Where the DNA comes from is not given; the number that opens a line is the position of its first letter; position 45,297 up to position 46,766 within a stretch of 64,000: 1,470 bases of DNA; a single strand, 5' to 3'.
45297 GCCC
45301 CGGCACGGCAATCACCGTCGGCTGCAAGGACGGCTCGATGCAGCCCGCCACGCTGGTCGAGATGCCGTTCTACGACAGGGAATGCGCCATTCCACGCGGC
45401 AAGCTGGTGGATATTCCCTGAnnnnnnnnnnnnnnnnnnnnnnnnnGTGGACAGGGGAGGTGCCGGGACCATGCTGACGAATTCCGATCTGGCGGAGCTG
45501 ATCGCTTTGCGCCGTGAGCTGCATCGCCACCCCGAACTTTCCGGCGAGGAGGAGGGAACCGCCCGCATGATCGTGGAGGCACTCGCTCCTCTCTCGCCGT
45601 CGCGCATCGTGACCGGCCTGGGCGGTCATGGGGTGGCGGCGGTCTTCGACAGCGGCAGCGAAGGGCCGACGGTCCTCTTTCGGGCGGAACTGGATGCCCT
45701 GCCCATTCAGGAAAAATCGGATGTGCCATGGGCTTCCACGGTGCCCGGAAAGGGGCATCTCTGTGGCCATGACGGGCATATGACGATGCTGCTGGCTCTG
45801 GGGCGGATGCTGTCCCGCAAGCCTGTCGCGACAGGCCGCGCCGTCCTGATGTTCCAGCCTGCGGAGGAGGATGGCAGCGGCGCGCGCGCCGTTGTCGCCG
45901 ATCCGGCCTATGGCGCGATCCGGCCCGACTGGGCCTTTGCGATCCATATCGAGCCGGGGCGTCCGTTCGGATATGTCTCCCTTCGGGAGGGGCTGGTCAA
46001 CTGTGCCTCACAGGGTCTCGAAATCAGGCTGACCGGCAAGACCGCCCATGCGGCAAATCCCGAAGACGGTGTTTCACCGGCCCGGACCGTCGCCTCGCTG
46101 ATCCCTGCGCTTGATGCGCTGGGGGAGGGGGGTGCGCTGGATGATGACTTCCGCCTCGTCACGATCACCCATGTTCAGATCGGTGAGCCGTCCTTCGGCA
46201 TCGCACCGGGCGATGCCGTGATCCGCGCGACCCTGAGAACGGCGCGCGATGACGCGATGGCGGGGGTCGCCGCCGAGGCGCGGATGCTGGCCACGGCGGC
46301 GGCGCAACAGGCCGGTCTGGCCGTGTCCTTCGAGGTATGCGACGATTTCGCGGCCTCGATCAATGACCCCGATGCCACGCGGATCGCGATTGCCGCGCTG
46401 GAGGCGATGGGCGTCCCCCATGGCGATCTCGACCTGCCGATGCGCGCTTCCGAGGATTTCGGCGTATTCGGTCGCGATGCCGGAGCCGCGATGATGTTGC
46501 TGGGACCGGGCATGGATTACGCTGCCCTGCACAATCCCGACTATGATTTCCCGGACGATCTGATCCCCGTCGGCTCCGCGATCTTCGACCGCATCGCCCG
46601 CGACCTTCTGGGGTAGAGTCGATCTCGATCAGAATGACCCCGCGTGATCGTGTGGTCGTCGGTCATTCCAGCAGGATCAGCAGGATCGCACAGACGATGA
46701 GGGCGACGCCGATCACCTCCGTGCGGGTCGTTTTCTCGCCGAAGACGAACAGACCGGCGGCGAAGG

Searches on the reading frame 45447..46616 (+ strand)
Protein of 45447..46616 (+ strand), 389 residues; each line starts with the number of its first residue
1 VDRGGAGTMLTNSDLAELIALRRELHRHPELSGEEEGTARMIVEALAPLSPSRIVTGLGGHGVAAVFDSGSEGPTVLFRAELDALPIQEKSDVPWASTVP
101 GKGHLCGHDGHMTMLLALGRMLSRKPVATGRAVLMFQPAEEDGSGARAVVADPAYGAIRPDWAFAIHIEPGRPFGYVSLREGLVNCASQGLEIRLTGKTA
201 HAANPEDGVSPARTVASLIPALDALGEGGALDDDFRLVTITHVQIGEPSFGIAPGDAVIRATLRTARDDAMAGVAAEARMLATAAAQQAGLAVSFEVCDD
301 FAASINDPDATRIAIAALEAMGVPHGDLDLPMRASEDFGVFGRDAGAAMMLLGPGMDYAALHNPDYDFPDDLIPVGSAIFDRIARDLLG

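Call 47: search_protein_families(library=pfam, proteins=[window:45447-46616:+], max_evalue=0.001)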
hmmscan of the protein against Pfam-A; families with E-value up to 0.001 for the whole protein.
window:45447-46616:+ (389 aa): 2 families
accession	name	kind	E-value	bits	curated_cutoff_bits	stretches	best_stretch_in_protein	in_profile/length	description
PF01546.33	Peptidase_M20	-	4.7e-31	108.7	24.6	1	77-385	1-205/206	Peptidase family M20/M25/M40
PF07687.19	M20_dimer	-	0.00055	20.3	21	1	190-279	8-96/107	Peptidase dimerisation domain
